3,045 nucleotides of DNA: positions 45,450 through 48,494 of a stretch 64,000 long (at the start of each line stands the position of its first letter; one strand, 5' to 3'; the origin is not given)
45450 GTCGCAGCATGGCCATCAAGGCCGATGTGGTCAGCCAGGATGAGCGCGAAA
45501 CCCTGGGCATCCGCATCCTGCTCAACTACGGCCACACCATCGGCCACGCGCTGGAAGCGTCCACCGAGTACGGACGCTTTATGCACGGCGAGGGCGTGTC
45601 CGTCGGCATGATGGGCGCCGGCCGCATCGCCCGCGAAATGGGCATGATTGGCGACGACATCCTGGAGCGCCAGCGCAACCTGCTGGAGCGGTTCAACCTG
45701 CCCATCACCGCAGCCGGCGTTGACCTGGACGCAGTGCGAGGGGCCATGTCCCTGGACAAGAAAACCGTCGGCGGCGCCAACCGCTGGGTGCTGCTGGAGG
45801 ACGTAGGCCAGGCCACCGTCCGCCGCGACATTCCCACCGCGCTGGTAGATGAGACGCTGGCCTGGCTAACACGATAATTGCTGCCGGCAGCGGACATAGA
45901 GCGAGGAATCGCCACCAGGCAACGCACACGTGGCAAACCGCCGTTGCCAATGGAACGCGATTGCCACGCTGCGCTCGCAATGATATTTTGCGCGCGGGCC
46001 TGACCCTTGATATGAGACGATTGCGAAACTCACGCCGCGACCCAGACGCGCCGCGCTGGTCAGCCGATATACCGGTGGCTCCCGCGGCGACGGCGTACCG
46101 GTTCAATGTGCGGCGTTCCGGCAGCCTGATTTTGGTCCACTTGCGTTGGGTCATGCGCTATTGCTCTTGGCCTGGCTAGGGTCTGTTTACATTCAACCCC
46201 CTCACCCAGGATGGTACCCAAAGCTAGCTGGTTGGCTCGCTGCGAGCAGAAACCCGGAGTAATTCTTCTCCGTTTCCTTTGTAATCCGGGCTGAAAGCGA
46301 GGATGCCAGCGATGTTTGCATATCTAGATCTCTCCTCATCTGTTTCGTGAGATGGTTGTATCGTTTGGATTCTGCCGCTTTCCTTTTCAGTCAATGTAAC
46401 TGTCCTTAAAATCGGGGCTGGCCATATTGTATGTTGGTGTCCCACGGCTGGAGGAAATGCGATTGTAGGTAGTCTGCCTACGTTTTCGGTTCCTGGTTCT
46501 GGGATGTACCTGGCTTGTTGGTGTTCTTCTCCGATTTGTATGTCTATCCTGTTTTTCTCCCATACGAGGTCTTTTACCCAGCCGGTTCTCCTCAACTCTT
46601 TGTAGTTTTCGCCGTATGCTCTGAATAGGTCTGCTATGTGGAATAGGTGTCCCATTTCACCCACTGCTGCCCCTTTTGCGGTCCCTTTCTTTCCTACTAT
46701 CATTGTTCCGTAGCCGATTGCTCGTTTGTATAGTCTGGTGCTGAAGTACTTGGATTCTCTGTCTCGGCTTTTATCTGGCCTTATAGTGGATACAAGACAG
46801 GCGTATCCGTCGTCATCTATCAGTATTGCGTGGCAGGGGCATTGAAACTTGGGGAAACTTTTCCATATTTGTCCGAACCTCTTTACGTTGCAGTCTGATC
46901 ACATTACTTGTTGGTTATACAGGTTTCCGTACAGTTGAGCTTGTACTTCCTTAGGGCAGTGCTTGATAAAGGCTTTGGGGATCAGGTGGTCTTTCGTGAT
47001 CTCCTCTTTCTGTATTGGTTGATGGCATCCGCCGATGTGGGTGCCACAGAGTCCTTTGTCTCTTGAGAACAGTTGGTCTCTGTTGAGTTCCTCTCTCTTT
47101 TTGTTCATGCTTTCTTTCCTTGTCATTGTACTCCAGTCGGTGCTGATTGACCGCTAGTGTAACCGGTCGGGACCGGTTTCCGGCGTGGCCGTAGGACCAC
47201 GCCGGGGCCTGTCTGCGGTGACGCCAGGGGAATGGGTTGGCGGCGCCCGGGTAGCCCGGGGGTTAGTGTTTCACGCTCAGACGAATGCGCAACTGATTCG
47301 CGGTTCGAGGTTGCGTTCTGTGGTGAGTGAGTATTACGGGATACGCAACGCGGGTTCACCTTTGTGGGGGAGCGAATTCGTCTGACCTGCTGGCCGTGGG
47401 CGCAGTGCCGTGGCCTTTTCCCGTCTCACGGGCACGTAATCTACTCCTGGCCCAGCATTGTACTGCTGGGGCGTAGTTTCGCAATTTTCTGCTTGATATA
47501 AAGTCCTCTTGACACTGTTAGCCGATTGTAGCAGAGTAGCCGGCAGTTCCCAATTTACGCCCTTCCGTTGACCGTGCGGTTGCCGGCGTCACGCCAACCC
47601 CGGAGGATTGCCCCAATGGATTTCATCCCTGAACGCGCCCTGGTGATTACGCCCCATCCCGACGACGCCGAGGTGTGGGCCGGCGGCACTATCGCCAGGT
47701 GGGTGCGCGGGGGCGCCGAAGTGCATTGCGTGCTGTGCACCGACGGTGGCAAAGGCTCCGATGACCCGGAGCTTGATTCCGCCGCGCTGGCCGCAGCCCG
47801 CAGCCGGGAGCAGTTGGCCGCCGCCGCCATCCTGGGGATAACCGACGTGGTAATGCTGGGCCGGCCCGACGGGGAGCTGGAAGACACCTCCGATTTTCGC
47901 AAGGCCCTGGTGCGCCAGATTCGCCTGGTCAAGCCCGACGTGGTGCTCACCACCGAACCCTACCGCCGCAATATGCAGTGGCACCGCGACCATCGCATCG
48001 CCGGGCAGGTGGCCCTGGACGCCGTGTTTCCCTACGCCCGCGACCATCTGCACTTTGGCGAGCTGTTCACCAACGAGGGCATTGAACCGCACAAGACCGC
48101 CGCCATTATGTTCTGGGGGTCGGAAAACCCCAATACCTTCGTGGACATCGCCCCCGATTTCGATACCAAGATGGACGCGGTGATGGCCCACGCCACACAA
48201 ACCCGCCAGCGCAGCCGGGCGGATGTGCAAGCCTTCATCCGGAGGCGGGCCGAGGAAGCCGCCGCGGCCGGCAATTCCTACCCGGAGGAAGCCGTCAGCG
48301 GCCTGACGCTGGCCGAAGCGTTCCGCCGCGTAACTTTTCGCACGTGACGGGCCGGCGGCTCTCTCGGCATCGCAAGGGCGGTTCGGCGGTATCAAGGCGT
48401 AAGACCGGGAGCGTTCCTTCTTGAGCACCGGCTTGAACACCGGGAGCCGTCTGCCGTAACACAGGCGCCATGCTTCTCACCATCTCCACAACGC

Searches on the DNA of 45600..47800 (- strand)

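Call 4: search_rna_families(source=window, start=45600, end=47800, threshold=evalue, max_evalue=10, show_alignments=3)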
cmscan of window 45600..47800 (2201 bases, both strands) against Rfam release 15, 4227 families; matches with E-value up to 10: 0.
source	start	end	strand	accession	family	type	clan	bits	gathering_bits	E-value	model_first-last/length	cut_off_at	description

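Call 54: search_dna_similar(query=window:45880-47560:-, collection=plasmids, mode=distant, max_evalue=0.001)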
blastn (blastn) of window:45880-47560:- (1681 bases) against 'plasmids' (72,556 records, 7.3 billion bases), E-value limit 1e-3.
No match.

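Call 55: search_dna_similar(query=window:45880-47560:-, collection=phages, mode=distant, max_evalue=0.001)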
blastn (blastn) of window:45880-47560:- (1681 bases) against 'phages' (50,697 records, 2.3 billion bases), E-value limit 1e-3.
No match.

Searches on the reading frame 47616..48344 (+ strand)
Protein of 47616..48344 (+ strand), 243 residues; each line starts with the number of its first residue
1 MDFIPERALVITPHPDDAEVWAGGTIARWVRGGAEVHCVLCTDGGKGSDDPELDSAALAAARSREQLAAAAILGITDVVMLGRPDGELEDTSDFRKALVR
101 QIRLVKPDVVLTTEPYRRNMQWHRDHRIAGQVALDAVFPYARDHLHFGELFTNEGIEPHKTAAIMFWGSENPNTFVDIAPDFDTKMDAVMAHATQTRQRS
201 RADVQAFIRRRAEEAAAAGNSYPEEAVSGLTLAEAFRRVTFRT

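Call 19: find_related_loci(query=window:47616-48344:+, collection=genome_contigs, flank=6000)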
Query window:47616-48344:+ (243 aa) in genome_contigs; peptide patterns used: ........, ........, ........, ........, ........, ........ (x = any residue, [..] = any of these).
405 stretches matched a pattern; 87 encode a relative of the query (tblastn E <= 1e-3); the best 80 are kept; 78 distinct loci.
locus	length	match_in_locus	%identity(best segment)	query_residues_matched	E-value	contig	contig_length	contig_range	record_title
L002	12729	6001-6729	84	1-243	4e-140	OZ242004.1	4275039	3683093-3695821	MAG: Dehalococcoidia bacterium isolate 6092164f-d889-4bea-886a-f75bca8a53ef genome assembly, chromosome: 1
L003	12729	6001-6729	83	1-243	2e-139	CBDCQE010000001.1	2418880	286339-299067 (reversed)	MAG: Dehalococcoidia bacterium isolate 93e12e9e-77eb-4f93-925f-bdd4af2af2f3 genome assembly, contig: contig_1, whole gen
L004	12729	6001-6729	83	1-243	5e-139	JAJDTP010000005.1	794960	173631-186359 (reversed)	MAG: Dehalococcoidia bacterium isolate jk18x1bzbins.29 k141_1205784, whole genome shotgun sequence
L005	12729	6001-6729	83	1-243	9e-139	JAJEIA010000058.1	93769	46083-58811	MAG: Dehalococcoidia bacterium isolate p16x63bins.3 k141_187701, whole genome shotgun sequence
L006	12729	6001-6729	82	1-243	2e-138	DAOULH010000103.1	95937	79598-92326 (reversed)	MAG TPA_asm: Dehalococcoidia bacterium isolate S8_392 450689, whole genome shotgun sequence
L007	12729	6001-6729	81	1-243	1e-136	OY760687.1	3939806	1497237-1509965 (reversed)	MAG: Dehalococcoidia bacterium isolate f61cd74f-1a2a-4ce7-9ca1-272438b93162 genome assembly, chromosome: 1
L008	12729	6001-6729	83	1-243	9e-138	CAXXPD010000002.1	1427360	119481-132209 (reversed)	MAG: Dehalococcoidia bacterium isolate 373f655a-941a-4896-bdeb-30e4fc07ddf2 genome assembly, contig: contig_2, whole gen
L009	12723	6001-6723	82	1-241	9e-137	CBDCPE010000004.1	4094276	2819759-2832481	MAG: Dehalococcoidia bacterium isolate 75f9bfcb-4f1d-406c-99af-325e5c0bd216 genome assembly, contig: contig_4, whole gen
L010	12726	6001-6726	82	1-242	2e-136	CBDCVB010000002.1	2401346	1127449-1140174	MAG: Dehalococcoidia bacterium isolate d5c82b8d-a2a1-4fea-8c1d-b29084ec870d genome assembly, contig: contig_2, whole gen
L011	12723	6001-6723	81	1-241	2e-136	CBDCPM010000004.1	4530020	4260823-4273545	MAG: Dehalococcoidia bacterium isolate e106aa75-8e7b-471b-8364-be862cd00600 genome assembly, contig: contig_4, whole gen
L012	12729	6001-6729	82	1-243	4e-136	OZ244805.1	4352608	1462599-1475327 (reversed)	MAG: Dehalococcoidia bacterium isolate 65858962-d3d5-450c-8d97-e4733050bb2d genome assembly, chromosome: 1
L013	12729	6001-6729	81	1-243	9e-136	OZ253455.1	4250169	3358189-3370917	MAG: Dehalococcoidia bacterium isolate 8f47c5d3-311d-4638-95b8-763d0010c228 genome assembly, chromosome: 1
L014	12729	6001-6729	82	1-243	1e-135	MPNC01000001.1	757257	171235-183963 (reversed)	MAG: SAR202 cluster bacterium bin87 NODE_3_length_757257_cov_19.5237_ID_5, whole genome shotgun sequence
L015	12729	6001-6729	82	1-243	4e-135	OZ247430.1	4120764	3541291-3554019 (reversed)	MAG: Dehalococcoidia bacterium isolate 339727ca-cd9b-4604-b777-057588a3f35a genome assembly, chromosome: 1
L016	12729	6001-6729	83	1-243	4e-134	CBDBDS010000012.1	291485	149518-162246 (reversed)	MAG: Dehalococcoidia bacterium isolate f8bda5a5-7022-4204-9cdc-196a94cbeb23 genome assembly, contig: contig_12, whole ge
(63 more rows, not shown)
